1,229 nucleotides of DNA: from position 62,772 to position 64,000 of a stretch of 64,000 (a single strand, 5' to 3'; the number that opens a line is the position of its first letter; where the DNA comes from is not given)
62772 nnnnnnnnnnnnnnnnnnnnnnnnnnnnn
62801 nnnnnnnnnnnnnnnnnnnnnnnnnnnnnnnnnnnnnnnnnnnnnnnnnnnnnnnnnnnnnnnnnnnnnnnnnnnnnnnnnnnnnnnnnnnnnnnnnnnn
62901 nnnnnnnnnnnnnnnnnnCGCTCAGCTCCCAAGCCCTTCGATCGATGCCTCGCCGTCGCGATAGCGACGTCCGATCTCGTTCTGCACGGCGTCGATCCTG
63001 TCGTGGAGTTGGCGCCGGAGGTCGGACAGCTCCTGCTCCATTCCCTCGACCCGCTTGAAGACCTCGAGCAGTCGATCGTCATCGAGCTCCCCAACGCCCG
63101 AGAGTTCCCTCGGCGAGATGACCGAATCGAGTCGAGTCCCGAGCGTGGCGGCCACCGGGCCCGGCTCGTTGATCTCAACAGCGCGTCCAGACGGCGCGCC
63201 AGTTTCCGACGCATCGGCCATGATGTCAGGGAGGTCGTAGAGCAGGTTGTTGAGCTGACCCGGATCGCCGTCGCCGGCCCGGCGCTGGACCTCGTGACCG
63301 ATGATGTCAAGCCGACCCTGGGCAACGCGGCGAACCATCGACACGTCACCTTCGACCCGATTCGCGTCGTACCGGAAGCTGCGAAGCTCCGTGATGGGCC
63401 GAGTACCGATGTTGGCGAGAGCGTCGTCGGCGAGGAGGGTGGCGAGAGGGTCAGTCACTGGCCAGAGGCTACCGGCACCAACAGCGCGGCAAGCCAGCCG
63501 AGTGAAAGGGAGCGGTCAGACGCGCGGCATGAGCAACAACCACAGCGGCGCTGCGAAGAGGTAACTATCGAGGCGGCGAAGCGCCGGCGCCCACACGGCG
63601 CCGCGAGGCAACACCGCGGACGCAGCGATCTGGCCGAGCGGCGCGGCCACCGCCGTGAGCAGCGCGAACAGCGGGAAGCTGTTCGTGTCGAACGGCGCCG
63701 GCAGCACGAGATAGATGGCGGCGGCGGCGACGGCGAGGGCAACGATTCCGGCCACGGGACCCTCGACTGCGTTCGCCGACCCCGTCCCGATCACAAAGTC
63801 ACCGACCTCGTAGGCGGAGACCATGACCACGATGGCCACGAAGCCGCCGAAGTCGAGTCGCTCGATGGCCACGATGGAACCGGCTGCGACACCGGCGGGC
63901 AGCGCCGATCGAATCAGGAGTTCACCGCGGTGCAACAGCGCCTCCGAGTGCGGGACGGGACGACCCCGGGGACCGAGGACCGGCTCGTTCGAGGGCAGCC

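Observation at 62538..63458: RsiG-like c-di-GMP-binding protein coupled to an XRE HTH regulator instead of a sigma factor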

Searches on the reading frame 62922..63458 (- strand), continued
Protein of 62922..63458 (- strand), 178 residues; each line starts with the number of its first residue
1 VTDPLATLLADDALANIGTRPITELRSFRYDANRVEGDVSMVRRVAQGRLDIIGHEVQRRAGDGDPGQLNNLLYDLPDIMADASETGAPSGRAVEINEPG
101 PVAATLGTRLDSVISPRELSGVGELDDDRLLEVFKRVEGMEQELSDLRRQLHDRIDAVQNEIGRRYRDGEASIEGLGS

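Call 30: find_related_loci(query=A2, collection=genome_contigs, flank=6000)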
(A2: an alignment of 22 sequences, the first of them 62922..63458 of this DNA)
Query A2 (178 aa) in genome_contigs; peptide patterns used: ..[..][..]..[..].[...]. (x = any residue, [..] = any of these).
371 stretches matched a pattern; 306 encode a relative of the query (tblastn E <= 1e-3); the best 80 are kept; 80 distinct loci.
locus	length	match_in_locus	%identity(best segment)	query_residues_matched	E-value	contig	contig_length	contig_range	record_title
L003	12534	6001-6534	94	1-178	1e-107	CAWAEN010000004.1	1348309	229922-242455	MAG: uncultured Acidimicrobiia bacterium isolate MFD03551.bin.2.99 genome assembly, contig: contig_20124, whole genome s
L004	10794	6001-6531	79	1-177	5e-81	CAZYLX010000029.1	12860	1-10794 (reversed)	MAG TPA_asm: uncultured Acidimicrobiaceae bacterium isolate SRP155585_co2_68 genome assembly, contig: NODE_3225_length_1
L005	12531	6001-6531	72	2-177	5e-76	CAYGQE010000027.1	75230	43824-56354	MAG TPA_asm: uncultured Acidimicrobiaceae bacterium isolate ERP117304_co3_171 genome assembly, contig: NODE_505_length_7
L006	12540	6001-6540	63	1-178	4e-68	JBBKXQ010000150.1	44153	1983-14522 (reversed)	MAG: Acidimicrobiales bacterium isolate metabat_bins.134 k119_241666, whole genome shotgun sequence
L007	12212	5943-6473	57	1-178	5e-60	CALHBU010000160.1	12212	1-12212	MAG: uncultured Acidimicrobiales bacterium isolate R2_Bin_MAXBIN__081_sub_1 genome assembly, contig: c_000002689477, who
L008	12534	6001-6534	56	1-176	4e-59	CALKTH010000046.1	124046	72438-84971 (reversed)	MAG: uncultured Acidimicrobiales bacterium isolate R3_Bin_MAXBIN__023_1 genome assembly, contig: c_000000006868, whole g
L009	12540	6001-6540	54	1-178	1e-56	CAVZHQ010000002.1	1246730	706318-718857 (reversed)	MAG: uncultured Acidimicrobiales bacterium isolate MFD04651.bin.1.148 genome assembly, contig: contig_1710, whole genome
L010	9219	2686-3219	54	1-178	9e-57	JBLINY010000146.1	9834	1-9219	MAG: Acidimicrobiales bacterium isolate 3300053785_183 Ga0535658_0020506, whole genome shotgun sequence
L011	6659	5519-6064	53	5-178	2e-55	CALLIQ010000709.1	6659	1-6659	MAG: uncultured Acidimicrobiales bacterium isolate B4_Bin_METABAT__56_1 genome assembly, contig: c_000001671747, whole g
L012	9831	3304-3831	53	1-174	3e-54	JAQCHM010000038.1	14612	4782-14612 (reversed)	MAG: Actinomycetota bacterium isolate casp40-mb.239 NODE_9760_length_14612_cov_0.061876, whole genome shotgun sequence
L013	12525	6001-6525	54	5-176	2e-53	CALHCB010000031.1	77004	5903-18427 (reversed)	MAG: uncultured Acidimicrobiales bacterium isolate R4_Bin_Bin_147_sub_1 genome assembly, contig: c_000005350187, whole g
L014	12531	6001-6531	54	1-178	1e-51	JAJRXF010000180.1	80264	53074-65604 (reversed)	MAG: Actinomycetes bacterium isolate Dive96_bin3.128 k141_4716756, whole genome shotgun sequence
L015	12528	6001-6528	56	1-176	4e-51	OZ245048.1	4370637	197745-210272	MAG: Acidimicrobiales bacterium isolate fd8095d6-3f49-4c9a-911c-9a204c92b890 genome assembly, chromosome: 1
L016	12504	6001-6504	53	8-178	7e-51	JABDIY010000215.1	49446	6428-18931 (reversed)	MAG: Acidimicrobiales bacterium isolate SS_bin_9 k127_221055, whole genome shotgun sequence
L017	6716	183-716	53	5-176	9e-51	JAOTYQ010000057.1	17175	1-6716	MAG: Acidimicrobiia bacterium isolate 21_Jan_SF_Bin50 21_Jan_SF_Bin50_scaffold_2145_c1, whole genome shotgun sequence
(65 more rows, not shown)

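Call 53: predict_structure(alignment_id=A3)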
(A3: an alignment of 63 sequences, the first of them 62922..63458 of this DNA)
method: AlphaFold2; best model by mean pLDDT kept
length: 178 residues; sequences in the alignment: 63
mean_pLDDT: 85.7   pTM: 0.74
mean pLDDT of the five models: 85.7, 85.3, 85.3, 84.1, 83.5
residues with pLDDT >= 90: 125; 70-90: 9; 50-70: 38; < 50: 6
segments of 3 or more residues with pLDDT < 50: 86-88
pLDDT, mean of each block of 10 residues (from residue 1): 86 93 95 97 98 94 63 65 53 67 96 97 95 97 98 98 91 55
secondary structure, 60 per line:
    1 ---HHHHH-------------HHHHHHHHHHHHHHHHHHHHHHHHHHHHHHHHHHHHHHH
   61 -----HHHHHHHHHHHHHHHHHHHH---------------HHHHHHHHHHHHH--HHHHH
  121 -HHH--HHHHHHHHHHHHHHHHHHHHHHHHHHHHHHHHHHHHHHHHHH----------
elements in order: H4-8 H22-60 H66-85 H101-113 H116-120 H127-168

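Call 56: fold_search(model_id=the predicted structure, library=pdb)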
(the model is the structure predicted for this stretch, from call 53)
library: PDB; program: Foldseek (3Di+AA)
matches with E <= 10: 230; with E <= 0.001: 4
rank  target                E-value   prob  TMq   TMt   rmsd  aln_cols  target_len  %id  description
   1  6pfv_B                2.3e-05  1.00  0.63  0.69   7.0       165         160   33  Structure of S. venezuelae RisG-WhiG-c-di-GMP complex: orthorhombic crystal form (released 2019-11-13)
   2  6pfv_T                5.0e-05  1.00  0.62  0.67   6.9       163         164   34  Structure of S. venezuelae RisG-WhiG-c-di-GMP complex: orthorhombic crystal form (released 2019-11-13)
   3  6pfj_T                3.7e-04  1.00  0.59  0.70   6.7       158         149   35  Structure of S. venezuelae RsiG-WhiG-(ci-di-GMP) complex, P64 crystal form (released 2019-11-13)
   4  6pfv_E                7.6e-04  1.00  0.62  0.68   7.0       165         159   34  Structure of S. venezuelae RisG-WhiG-c-di-GMP complex: orthorhombic crystal form (released 2019-11-13)
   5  4k0d_A                6.5e-01  0.35  0.27  0.31   9.5       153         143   14  Periplasmic sensor domain of sensor histidine kinase, Adeh_2942 (released 2013-06-12)
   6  6r0z_G                9.7e-01  0.13  0.22  0.18  24.9       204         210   13  Thermus thermophilus V/A-type ATPase/synthase, rotational state 1L (released 2019-08-28)
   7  4zwt_A                1.1e+00  0.15  0.22  0.29  14.6       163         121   16  Crystal Structure of the Bacteriophage T4 recombination mediator protein UvsY, Lattice Type IV (released 2016-03-02)
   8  8etg_b                1.1e+00  0.18  0.24  0.14  20.0       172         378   15  Fkbp39 associated 60S nascent ribosome State 3 (released 2022-11-30)
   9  8dt0_A                1.5e+00  0.66  0.39  0.49  14.1       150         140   10  Scaffolding protein functional sites using deep learning (released 2022-08-10)
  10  4bjn_A                1.5e+00  0.30  0.30  0.25  12.5       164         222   12  Crystal structure of the flax-rust effector AvrM-A (released 2013-10-16)
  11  4bjn_E                1.5e+00  0.25  0.31  0.26  12.4       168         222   14  Crystal structure of the flax-rust effector AvrM-A (released 2013-10-16)
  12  8to0_C                1.8e+00  0.23  0.28  0.29  18.8       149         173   13  48-nm repeating structure of doublets from mouse sperm flagella (released 2023-11-01)
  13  6ixf_A                1.8e+00  0.11  0.22  0.18  18.0       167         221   14  Crystal structure of SeMet apo SH3BP5 (P41) (released 2019-03-20)
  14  1few                  1.9e+00  0.15  0.27  0.27  26.3       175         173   10  CRYSTAL STRUCTURE OF SMAC/DIABLO (released 2000-09-13)
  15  4bjn_B                2.0e+00  0.23  0.31  0.26  12.2       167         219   12  Crystal structure of the flax-rust effector AvrM-A (released 2013-10-16)
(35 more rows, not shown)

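Call 57: find_encoding_contigs(protein=P0165, flank=5000, max_places=1)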
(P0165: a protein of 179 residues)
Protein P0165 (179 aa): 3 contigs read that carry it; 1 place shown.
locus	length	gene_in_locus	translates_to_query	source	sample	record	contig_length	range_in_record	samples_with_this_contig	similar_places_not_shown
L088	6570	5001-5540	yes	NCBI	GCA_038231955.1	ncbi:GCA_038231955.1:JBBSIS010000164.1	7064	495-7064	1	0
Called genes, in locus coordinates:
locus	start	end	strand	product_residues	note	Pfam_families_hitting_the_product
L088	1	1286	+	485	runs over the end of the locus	PF03109:ABC1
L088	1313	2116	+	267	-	PF00561:Abhydrolase_1, PF12146:Hydrolase_4, PF12697:Abhydrolase_6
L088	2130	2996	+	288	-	PF13452:FAS1_DH_region, PF22622:MFE-2_hydrat-2_N, PF01575:MaoC_dehydratas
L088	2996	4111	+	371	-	PF02597:ThiS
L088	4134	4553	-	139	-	PF09055:Sod_Ni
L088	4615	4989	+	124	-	PF10502:Peptidase_S26 (weak), PF00717:Peptidase_S24 (weak), PF10502:Peptidase_S26 (weak)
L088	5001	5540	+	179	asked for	PF22802:RsiG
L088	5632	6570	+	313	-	?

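Call 59: find_encoding_contigs(protein=P0140, flank=5000, max_places=1)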
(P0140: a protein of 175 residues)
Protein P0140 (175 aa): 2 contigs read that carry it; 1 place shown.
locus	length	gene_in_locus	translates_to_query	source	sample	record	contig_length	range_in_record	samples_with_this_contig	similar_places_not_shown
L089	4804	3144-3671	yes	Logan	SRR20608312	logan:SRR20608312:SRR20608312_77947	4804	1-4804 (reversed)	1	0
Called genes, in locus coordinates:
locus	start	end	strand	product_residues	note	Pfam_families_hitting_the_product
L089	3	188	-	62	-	?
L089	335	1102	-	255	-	-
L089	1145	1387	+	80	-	PF02597:ThiS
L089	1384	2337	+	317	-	-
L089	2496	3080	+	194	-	PF00081:Sod_Fe_N, PF02777:Sod_Fe_C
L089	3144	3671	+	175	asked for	PF22802:RsiG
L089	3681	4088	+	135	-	PF12844:HTH_19, PF13560:HTH_31, PF01381:HTH_3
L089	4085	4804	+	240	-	?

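Call 60: find_encoding_contigs(protein=P0222, flank=5000, max_places=1)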
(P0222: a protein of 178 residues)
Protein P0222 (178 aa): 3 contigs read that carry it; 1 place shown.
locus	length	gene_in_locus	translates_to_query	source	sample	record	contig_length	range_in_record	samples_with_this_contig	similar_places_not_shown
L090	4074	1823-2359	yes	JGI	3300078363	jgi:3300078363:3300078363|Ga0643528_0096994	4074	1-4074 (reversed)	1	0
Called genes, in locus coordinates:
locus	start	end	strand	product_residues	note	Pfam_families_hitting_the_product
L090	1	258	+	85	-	?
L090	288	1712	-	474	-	-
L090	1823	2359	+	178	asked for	PF22802:RsiG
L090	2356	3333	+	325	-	PF06089:Asparaginase_II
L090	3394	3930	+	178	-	PF13560:HTH_31, PF01381:HTH_3, PF12844:HTH_19 (weak)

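Call 61: find_encoding_contigs(protein=P0249, flank=5000, max_places=1)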
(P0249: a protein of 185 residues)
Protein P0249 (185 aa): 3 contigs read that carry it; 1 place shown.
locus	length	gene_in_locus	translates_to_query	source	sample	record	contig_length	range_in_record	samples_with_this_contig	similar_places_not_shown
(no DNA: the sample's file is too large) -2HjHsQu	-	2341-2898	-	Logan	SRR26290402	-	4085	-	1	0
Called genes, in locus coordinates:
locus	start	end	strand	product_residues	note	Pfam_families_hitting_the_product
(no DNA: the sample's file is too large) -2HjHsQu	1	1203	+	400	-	?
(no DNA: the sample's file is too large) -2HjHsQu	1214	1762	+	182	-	PF01327:Pep_deformylase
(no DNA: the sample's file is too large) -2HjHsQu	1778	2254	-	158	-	PF01863:YgjP-like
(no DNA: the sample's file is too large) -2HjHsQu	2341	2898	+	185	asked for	PF22802:RsiG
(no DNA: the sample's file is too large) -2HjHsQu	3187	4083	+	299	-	?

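Call 75: list_cluster_members(proteins=[P0001, P0390])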
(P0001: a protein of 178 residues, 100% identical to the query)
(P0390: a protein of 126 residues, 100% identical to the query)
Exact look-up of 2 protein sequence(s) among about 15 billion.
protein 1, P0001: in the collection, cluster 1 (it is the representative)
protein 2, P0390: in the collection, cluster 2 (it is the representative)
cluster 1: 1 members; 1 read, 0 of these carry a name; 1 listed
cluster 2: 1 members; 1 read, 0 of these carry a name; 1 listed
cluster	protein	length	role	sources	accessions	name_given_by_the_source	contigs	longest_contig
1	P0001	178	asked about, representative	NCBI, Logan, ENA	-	-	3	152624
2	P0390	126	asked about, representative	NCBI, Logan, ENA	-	-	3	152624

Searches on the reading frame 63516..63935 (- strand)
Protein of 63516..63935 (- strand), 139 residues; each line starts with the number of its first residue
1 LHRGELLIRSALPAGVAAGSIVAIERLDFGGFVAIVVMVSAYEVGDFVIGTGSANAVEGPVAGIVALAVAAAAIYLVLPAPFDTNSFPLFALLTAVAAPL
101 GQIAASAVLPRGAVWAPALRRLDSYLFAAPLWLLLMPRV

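Call 3: search_protein_families(library=pfam, proteins=[window:63516-63935:-], max_evalue=0.01)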
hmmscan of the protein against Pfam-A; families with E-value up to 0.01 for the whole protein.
window:63516-63935:- (139 aa): 1 family
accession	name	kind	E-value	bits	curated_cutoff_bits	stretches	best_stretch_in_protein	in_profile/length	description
PF01148.25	CTP_transf_1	-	0.0011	19.3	24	0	56-108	171-224/264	Cytidylyltransferase family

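Call 4: search_protein_families(library=ncbifam, proteins=[window:63516-63935:-], max_evalue=0.01)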
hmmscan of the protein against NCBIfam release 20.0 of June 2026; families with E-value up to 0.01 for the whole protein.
window:63516-63935:- (139 aa): 0 families
